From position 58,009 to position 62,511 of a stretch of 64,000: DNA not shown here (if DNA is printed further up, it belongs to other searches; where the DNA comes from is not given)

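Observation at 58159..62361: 1400-aa FlgE: a hook protein carrying an insertion of roughly 1000 residues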

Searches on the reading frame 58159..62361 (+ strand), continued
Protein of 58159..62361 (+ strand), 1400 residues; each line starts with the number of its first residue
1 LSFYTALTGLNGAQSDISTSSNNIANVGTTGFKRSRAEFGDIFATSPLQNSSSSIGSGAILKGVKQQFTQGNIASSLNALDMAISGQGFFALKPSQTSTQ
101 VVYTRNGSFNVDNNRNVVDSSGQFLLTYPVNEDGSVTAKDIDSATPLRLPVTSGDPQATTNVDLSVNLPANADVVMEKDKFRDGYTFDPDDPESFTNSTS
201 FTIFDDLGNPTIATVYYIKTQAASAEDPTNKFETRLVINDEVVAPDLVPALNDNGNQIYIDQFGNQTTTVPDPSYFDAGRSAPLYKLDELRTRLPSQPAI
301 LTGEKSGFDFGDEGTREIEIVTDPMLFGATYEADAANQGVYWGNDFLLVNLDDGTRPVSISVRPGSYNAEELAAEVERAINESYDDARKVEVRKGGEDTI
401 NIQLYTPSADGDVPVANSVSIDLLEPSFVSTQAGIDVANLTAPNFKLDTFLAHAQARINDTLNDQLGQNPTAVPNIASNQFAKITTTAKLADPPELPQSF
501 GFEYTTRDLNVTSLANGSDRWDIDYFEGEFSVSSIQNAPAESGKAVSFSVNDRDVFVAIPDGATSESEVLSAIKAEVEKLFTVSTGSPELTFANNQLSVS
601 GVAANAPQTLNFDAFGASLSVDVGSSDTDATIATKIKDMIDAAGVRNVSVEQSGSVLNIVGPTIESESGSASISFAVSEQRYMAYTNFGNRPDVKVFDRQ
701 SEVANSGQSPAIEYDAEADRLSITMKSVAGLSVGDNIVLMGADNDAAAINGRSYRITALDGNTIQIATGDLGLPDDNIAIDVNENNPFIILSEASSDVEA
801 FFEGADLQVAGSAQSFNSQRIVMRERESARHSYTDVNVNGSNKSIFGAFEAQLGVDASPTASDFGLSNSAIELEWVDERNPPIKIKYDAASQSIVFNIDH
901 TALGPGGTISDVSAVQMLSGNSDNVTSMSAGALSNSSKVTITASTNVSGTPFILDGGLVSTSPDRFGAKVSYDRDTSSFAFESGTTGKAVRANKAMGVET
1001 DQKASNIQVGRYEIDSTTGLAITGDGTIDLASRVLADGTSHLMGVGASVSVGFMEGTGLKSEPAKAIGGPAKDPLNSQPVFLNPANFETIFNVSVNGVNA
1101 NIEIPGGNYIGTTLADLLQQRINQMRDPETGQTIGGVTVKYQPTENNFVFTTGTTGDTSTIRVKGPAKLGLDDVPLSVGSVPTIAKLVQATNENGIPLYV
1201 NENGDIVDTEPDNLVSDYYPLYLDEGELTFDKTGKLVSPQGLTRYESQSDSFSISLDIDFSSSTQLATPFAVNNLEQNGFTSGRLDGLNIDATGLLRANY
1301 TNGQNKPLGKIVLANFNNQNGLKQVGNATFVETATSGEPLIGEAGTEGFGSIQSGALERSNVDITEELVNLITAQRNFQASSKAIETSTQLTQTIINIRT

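Call 13: search_solved_structures(query=window:58159-62361:+, max_evalue=0.01, show_alignments=1)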
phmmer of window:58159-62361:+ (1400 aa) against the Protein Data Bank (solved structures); distinct sequences matched with E-value up to 0.01: 17.
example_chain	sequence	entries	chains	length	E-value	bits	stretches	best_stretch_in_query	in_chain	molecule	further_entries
9yee_Ce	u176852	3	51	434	6.1e-73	249.5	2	4-221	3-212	Flagellar hook protein FlgE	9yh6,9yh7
8z5u_D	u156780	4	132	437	9.3e-70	239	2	4-223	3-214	Flagellar hook protein FlgE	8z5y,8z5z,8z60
6jzt_A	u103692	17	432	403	1.2e-50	175.7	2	1256-1399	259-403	Flagellar hook protein FlgE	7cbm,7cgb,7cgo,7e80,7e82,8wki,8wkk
3a69_A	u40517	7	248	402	3.8e-50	174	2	1256-1399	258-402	Flagellar hook protein flgE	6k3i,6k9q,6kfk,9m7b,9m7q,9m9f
5jxl_A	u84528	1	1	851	1.2e-33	119.3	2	1273-1399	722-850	flagellar hook protein FlgE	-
9yee_Ba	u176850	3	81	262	9e-32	113.1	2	4-126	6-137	Flagellar basal-body rod protein FlgG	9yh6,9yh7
5wrh_A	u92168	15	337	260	1.3e-30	109.2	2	2-131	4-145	Flagellar basal-body rod protein FlgG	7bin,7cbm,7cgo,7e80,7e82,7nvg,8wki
6jzr_A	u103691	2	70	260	1.4e-30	109.2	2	2-131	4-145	Flagellar basal-body rod protein FlgG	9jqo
8z5u_A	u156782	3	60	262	2.9e-30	108.2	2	1304-1390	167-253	Flagellar basal-body rod protein FlgG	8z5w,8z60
1wlg_A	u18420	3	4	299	2.6e-26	95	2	1256-1365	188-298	Flagellar hook protein flgE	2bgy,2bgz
9wwj_L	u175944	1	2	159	2.5e-21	78.6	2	1272-1360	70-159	Flagellar hook protein FlgE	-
6ndx_B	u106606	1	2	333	1e-15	59.9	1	1262-1360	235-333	Flagellar hook protein FlgE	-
6jf2_A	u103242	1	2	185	7.3e-13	50.5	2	51-131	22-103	Flagellar basal-body rod protein FlgG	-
5npy_A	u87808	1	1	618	5.8e-12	47.5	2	1268-1397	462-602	Flagellar basal body protein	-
5az4_A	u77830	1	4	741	1e-11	46.7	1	1273-1365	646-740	Flagellar hook subunit protein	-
8z5s_m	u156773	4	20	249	9.2e-10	40.2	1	4-126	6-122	Flagellar basal-body rod protein FlgF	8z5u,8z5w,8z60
9yee_Ca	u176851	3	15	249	7.1e-07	30.6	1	4-123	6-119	Flagellar basal-body rod protein FlgF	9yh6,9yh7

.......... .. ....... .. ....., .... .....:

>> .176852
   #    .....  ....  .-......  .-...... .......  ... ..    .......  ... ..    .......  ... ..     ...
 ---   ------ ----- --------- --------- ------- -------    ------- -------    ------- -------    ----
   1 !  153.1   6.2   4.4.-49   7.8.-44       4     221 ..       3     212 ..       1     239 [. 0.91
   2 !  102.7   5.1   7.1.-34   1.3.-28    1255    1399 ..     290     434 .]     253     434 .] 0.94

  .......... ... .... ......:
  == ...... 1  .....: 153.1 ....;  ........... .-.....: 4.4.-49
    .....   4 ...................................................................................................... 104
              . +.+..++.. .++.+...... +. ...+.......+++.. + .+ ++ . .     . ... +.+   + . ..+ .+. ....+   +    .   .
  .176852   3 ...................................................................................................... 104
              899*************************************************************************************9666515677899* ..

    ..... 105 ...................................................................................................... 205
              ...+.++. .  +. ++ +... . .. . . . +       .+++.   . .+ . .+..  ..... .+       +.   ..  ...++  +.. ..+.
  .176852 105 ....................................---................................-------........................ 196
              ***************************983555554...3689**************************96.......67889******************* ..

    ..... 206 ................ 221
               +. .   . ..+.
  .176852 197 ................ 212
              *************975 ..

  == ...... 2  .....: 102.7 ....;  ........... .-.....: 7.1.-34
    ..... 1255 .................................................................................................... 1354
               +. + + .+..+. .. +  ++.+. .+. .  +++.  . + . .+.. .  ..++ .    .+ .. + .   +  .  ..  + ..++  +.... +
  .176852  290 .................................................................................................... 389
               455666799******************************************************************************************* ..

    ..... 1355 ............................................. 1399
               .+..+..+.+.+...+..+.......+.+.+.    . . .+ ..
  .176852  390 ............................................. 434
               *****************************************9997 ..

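Call 19: search_protein_families(library=pfam, proteins=[P0095, P0079, P0105], max_evalue=1)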
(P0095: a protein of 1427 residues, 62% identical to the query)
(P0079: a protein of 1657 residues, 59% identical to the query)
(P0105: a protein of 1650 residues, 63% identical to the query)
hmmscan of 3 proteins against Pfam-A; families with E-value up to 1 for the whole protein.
P0095 (1427 aa): 7 families
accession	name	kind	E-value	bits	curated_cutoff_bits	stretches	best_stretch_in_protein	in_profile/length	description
PF06429.18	Flg_bbr_C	-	2.3e-16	59.5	23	1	1380-1425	1-46/46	Flagellar basal body rod FlgEFG protein C-terminal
PF07559.19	FlgE_D2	-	1e-13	52.4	22.7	2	180-376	10-130/142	Flagellar basal body protein FlaE D2 domain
PF22692.1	LlgE_F_G_D1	-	6.1e-11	42.8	27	1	83-142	1-44/64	Flagellar hook protein FlgE/F/G D1 domain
PF00460.25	Flg_bb_rod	-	6.4e-06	26.5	20.7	1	3-33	1-31/31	Flagella basal body rod protein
PF23843.2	DUF7210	-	1.6e-05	24.8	27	1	769-791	7-29/38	Domain of unknown function (DUF7210)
PF02839.19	CBM_5_12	-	0.046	14.2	26.2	1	814-836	4-25/44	Carbohydrate-binding module family 5/12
PF22984.1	RM6_Med14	-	0.056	14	27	0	995-1020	25-50/69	Mediator of RNA polymerase II transcription subunit 14, RM6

P0079 (1657 aa): 5 families
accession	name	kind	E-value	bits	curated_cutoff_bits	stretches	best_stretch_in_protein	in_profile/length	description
PF06429.18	Flg_bbr_C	-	1.3e-16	60.2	23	1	1610-1655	1-46/46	Flagellar basal body rod FlgEFG protein C-terminal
PF07559.19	FlgE_D2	-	1.7e-15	58.2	22.7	2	167-266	1-86/142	Flagellar basal body protein FlaE D2 domain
PF22692.1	LlgE_F_G_D1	-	2.8e-11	43.9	27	1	83-127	1-43/64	Flagellar hook protein FlgE/F/G D1 domain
PF00460.25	Flg_bb_rod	-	2.3e-05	24.7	20.7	1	3-33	1-31/31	Flagella basal body rod protein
PF22984.1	RM6_Med14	-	0.0092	16.5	27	0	1224-1262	23-61/69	Mediator of RNA polymerase II transcription subunit 14, RM6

P0105 (1650 aa): 5 families
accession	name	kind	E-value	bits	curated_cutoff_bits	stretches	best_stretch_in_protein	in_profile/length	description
PF06429.18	Flg_bbr_C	-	1.5e-16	60.1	23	1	1603-1648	1-46/46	Flagellar basal body rod FlgEFG protein C-terminal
PF07559.19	FlgE_D2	-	1.6e-14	55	22.7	2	177-266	10-86/142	Flagellar basal body protein FlaE D2 domain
PF22692.1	LlgE_F_G_D1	-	2e-10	41.1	27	1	83-127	1-43/64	Flagellar hook protein FlgE/F/G D1 domain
PF00460.25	Flg_bb_rod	-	0.0001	22.6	20.7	1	3-33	1-31/31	Flagella basal body rod protein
PF22984.1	RM6_Med14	-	0.022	15.3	27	0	1217-1255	23-61/69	Mediator of RNA polymerase II transcription subunit 14, RM6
